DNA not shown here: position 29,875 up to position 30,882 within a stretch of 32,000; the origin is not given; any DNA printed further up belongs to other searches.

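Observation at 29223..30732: Orphan CARF sensor translationally coupled to an uncharacterised Cys-cluster/hydrophobic-tail protein, with no cas genes or CRISPR array in the window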

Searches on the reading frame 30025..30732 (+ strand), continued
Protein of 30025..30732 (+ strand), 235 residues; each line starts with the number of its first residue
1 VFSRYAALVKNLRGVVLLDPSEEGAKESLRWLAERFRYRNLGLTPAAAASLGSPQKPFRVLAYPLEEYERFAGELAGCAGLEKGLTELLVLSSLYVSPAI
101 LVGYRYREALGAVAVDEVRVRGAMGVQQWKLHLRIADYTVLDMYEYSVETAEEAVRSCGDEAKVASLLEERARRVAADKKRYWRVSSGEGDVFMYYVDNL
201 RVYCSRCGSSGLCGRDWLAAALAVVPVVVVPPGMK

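Call 51: fold_search(model_id=the predicted structure, library=viral)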
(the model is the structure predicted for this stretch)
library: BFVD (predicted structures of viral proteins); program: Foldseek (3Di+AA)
matches with E <= 10: 191; with E <= 0.001: 0
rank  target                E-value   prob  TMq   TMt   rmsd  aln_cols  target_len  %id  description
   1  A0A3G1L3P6            1.4e-01  0.20  0.26  0.21  12.4       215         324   10  GT1 glycosyltransferase [Synechococcus phage S-CBWM1]
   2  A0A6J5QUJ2            2.3e-01  0.18  0.25  0.12   8.0       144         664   10  Glycosyl transferase, family 1 [uncultured Caudovirales phage]
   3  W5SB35                2.6e-01  0.23  0.18  0.15  11.2       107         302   13  Cap-specific mRNA (nucleoside-2'-O-)-methyltransferase [Pithovirus sibericum]
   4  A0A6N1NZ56            2.6e-01  0.15  0.19  0.16  10.9       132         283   11  Spermidine synthase [Tupanvirus soda lake]
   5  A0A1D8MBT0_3          3.9e-01  0.18  0.23  0.06   7.7       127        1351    9  (no name in the UniProt tables at hand)
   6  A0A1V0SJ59            4.1e-01  0.06  0.15  0.08  22.5       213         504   12  AAA family ATPase [Klosneuvirus KNV1]
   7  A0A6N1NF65            5.5e-01  0.10  0.21  0.17  12.1       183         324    8  NAD-dependent dehydratase [Tupanvirus deep ocean]
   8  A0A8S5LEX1            7.0e-01  0.13  0.25  0.22   8.1       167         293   10  TET-Associated Glycosyltransferase domain-containing protein [Siphoviridae sp. cttkn18]
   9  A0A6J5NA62            7.4e-01  0.18  0.26  0.20   7.3       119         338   17  RfaG Glycosyltransferase [uncultured Caudovirales phage]
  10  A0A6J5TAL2            7.4e-01  0.14  0.21  0.24  12.2       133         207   14  Uncharacterized protein [uncultured Caudovirales phage]
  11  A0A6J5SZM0            7.8e-01  0.09  0.22  0.12  12.7       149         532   13  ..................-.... domain [uncultured Caudovirales phage]
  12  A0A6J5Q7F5            7.8e-01  0.04  0.17  0.16  11.5       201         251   11  FabG Dehydrogenases with different specificities (Related to short-chain alcohol dehydrogenases) [uncultured Caudovirales phage]
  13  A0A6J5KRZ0            8.3e-01  0.08  0.22  0.21  18.1       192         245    9  WcaG Nucleoside-diphosphate-sugar epimerases [uncultured Caudovirales phage]
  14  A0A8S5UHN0            8.8e-01  0.05  0.21  0.19  16.2       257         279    7  Uncharacterized protein [Siphoviridae sp. ctZd434]
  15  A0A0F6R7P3            9.3e-01  0.09  0.28  0.19  12.0       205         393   14  Putative GT1 glycosyltransferase protein [Sinorhizobium phage phiM9]
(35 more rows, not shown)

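Call 61: search_protein_families(library=pfam, alignment_id=A2, max_evalue=0.00001)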
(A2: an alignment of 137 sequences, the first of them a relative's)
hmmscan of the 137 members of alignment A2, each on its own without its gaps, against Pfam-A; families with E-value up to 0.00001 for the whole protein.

A. member 1, L001:1675-2553:+ (292 aa): 2 families
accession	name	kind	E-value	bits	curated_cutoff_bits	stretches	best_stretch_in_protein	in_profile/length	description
PF00753.33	Lactamase_B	-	1.6e-12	48.3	22.7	1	80-140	7-68/196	Metallo-beta-lactamase superfamily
PF12706.13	Lactamase_B_2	-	4.7e-11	43.1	27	1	89-151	1-67/200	Beta-lactamase superfamily domain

B. families by the number of members that match (of 137 scanned): 110 families (the first 25 are shown)
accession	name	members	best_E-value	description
PF04055.27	Radical_SAM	8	3.4e-20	Radical SAM superfamily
PF02475.24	TRM5-TYW2_MTfase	6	8.2e-50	TRM5/TYW2 methyltransferase domain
PF00730.31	HhH-GPD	6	3.1e-21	HhH-GPD superfamily base excision DNA repair protein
PF02005.22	TRM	6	5.4e-09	N2,N2-dimethylguanosine tRNA methyltransferase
PF25133.1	TYW2_N_2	6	1.4e-08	TYW2 N-terminal domain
PF12850.12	Metallophos_2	5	1.4e-27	Calcineurin-like phosphoesterase superfamily domain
PF00149.33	Metallophos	5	2.3e-19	Calcineurin-like phosphoesterase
PF22175.2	Ogg-HhH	5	9e-07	8-oxoguanine DNA glycosylase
PF01170.24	UPF0020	4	3.9e-49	RMKL-like, methyltransferase domain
PF01937.24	ARMT1-like_dom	4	9.8e-48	Damage-control phosphatase ARMT1-like domain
PF03483.22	B3_4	4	1.7e-31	B3/4 domain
PF02926.22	THUMP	4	3.2e-18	THUMP domain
PF22020.1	RlmL_1st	4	1.1e-13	RlmL ferredoxin-like domain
PF04458.17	DUF505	3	1.2e-94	Protein of unknown function (DUF505)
PF03553.21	Na_H_antiporter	3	5.5e-60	Na+/H+ antiporter family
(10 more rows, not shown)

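Call 62: search_protein_families(library=pfam, proteins=[L046:5312-5998:+, L005:3741-5999:+, L011:5184-5990:+, L022:5289-5993:+, L071:5471-5995:+, L074:3329-5986:+, L064:5446-5970:+, L035:5612-5986:+, L068:5060-5983:+, L077:5329-5964:+], max_evalue=0.001)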
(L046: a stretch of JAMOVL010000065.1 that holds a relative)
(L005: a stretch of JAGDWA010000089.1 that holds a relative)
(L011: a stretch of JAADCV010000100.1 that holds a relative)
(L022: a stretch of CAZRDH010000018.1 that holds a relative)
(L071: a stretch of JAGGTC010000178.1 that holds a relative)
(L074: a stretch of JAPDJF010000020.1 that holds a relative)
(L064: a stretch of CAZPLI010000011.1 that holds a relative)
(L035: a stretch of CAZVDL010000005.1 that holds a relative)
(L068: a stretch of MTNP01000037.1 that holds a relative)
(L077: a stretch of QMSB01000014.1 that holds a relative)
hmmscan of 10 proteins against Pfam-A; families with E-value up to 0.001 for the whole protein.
L046:5312-5998:+ (228 aa): 3 families
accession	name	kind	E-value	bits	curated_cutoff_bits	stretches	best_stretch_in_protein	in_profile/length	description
PF00730.31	HhH-GPD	-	6.9e-21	75.1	26.2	1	37-184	1-107/108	HhH-GPD superfamily base excision DNA repair protein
PF22175.2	Ogg-HhH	-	2.1e-06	27.9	27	1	30-171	18-149/173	8-oxoguanine DNA glycosylase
PF10576.14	EndIII_4Fe-2S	-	9.9e-05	22.9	20.5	1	203-219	1-17/17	Iron-sulfur binding domain of endonuclease III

L005:3741-5999:+ (752 aa): 3 families
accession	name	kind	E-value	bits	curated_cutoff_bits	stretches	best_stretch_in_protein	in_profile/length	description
PF00150.24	Cellulase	-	1.2e-12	48.4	23.5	1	184-429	5-238/272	Cellulase (glycosyl hydrolase family 5)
PF16586.11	DUF5060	-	9.9e-10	39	27.2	1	59-140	2-65/70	Domain of unknown function (DUF5060)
PF02449.21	Glyco_hydro_42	-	0.00019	21.4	21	1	206-363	13-167/376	Beta-galactosidase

L011:5184-5990:+ (268 aa): 1 family
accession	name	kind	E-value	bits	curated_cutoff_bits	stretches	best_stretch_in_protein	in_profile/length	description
PF03483.22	B3_4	-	1.3e-26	93.7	29.3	1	108-237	1-129/174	B3/4 domain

L022:5289-5993:+ (234 aa): 1 family
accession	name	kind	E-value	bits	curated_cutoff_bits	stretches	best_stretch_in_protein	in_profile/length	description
PF03483.22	B3_4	-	1.7e-31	109.6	29.3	1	74-214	1-163/174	B3/4 domain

L071:5471-5995:+ (174 aa): 1 family
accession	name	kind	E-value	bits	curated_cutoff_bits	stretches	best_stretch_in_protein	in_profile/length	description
PF02572.21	CobA_CobO_BtuR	-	6.9e-59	199.3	25.7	1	5-174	1-172/172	ATP:corrinoid adenosyltransferase BtuR/CobO/CobP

L074:3329-5986:+ (885 aa): 5 families
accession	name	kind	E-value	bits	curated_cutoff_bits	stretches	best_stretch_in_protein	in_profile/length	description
PF08494.16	DEAD_assoc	-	1e-56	192.3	23.5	1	658-847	1-191/191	DEAD/H associated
PF19306.5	WH_Lhr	-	7.3e-34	117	27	1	422-583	5-164/168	Large helicase-related protein, winged helix domain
PF00270.35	DEAD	-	8.3e-30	104.1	26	1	44-228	1-161/167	DEAD/DEAH box helicase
PF00271.37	Helicase_C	-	1.3e-17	64.4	23.5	1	285-391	5-107/110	Helicase conserved C-terminal domain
PF04851.21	ResIII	-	2e-05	25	22.5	1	43-227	19-162/164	Type III restriction enzyme, res subunit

L064:5446-5970:+ (174 aa): 11 families
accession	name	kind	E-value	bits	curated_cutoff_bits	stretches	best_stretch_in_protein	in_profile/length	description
PF01037.27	AsnC_trans_reg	-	2.1e-22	79.2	25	1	84-158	1-73/73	Lrp/AsnC ligand binding domain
PF13412.12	HTH_24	-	2.3e-19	69.1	21.9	1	18-65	1-48/48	Winged helix-turn-helix DNA-binding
PF13404.12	HTH_AsnC-type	-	2e-15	56.7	27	1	18-59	1-42/42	AsnC-type helix-turn-helix domain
PF25212.1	HVO_A0114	-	1.9e-09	37.6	27.6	1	18-65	20-67/84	HVO_A0114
PF09339.16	HTH_IclR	-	1.1e-07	31.9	22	1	23-65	6-49/52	IclR helix-turn-helix domain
PF12802.13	MarR_2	-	1.5e-06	28.7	27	1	22-65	7-51/61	MarR family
PF22482.2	AsnC_trans_reg_3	-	2.3e-06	28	24.4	1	98-164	26-91/95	PF0864 C-terminal dimeric alpha+beta barrel domain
PF01047.28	MarR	-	2.3e-06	27.8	24.6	1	22-65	5-48/59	MarR family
PF12840.13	HTH_20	-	3.7e-06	27.2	27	1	23-65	7-49/51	Helix-turn-helix domain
PF01978.25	TrmB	-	6.3e-05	23.2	25.6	1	15-66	3-54/68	Sugar-specific transcriptional regulator TrmB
PF08279.18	HTH_11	-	0.00019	21.7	25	1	23-63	3-44/55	HTH domain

L035:5612-5986:+ (124 aa): 1 family
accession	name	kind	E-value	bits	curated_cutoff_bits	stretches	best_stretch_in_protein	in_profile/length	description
PF06935.16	DUF1284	-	9.4e-20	71.3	25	1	22-121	4-102/102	Protein of unknown function (DUF1284)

L068:5060-5983:+ (307 aa): 0 families

L077:5329-5964:+ (211 aa): 3 families
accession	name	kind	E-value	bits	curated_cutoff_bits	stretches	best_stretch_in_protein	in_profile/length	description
PF12850.12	Metallophos_2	-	4.4e-18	66.2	27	1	1-200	1-151/154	Calcineurin-like phosphoesterase superfamily domain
PF00149.33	Metallophos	-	3e-17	64.1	21.5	1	1-172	1-190/191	Calcineurin-like phosphoesterase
PF14582.11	Metallophos_3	-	2e-16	60.5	28.2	1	48-202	82-251/259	Metallophosphoesterase, calcineurin superfamily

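Call 67: search_protein_families(library=padloc, alignment_id=A2, max_evalue=0.00001)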
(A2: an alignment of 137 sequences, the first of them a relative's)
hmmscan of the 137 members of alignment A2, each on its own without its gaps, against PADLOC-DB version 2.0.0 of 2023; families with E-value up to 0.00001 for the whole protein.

A. member 1, L001:1675-2553:+ (292 aa): 0 families

B. families by the number of members that match (of 137 scanned): 93 families (the first 25 are shown)
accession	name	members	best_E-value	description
PDLC04134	mad2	11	1.4e-16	mads_2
PDLC03398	REase_II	6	5.5e-09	Type II nicking endonuclease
PDLC04140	mad8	4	4.3e-26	mads_8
PDLC02897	DpdJ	3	1.1e-142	DpdJ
PDLC02503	BrxHI|BrxHII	3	2.3e-73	BrxHI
PDLC03960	SngC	3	3.3e-72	-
PDLC02501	BrxHI|BrxHII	3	3.3e-46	BrxHI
PDLC02870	DpdF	3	5.3e-15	DpdF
PDLC00037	DruE3|DruE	3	4.9e-14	SNF2 family N-terminal domain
PDLC00035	DruE3|DruE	3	8.3e-14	SNF2 family N-terminal domain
PDLC02864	DpdF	3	1.3e-13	DpdF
PDLC00036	DruE3|DruE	3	1.9e-13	SNF2 family N-terminal domain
PDLC03928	PsyrT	3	1.6e-12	-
PDLC02861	DpdF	3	4.2e-12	DpdF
PDLC01252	Cas3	3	5.1e-12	CAS-I; effector_G3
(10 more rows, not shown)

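Call 70: search_protein_families(library=padloc, proteins=[L030:1323-1871:-, L061:7042-7941:+, L020:4366-6144:-, L053:1137-2954:+, L018:5475-5921:-, L010:859-1635:-, L040:5073-5942:+, L040:6751-7890:-, L037:4677-5534:+, L002:5018-5881:-], max_evalue=0.0001)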
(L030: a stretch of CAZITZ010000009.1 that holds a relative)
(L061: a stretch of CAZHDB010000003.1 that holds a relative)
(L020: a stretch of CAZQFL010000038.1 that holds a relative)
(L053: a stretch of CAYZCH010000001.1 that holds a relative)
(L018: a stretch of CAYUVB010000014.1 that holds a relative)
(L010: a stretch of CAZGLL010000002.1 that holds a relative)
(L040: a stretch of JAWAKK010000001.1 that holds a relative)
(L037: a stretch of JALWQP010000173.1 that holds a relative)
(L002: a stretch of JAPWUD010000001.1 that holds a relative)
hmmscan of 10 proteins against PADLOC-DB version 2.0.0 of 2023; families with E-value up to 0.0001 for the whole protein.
L030:1323-1871:- (182 aa): 0 families

L061:7042-7941:+ (299 aa): 0 families

L020:4366-6144:- (592 aa): 0 families

L053:1137-2954:+ (605 aa): 1 family
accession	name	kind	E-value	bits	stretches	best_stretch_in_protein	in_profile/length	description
PDLC01879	CARF3--CARF_TM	-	6.9e-07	27.1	0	8-77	153-221/222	-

L018:5475-5921:- (148 aa): 0 families

L010:859-1635:- (258 aa): 1 family
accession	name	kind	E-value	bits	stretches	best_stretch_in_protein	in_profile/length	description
PDLC02903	pVip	-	1.4e-05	22.7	1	59-164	10-100/257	Viperins not associated with kinases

L040:5073-5942:+ (289 aa): 0 families

L040:6751-7890:- (379 aa): 3 families
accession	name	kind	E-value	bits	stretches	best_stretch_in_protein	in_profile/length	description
PDLC04134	mad2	-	2.5e-13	47.7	1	158-353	259-415/492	mads_2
PDLC03353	MTase_II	-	2.7e-07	28.4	1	162-214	182-233/260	Type II methyltransferase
PDLC03371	MTase_II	-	8.9e-05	20.1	0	161-214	183-235/260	Type II methyltransferase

L037:4677-5534:+ (285 aa): 1 family
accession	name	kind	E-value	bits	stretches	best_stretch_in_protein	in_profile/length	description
PDLC04134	mad2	-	1.9e-13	48.1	1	121-255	284-419/492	mads_2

L002:5018-5881:- (287 aa): 0 families
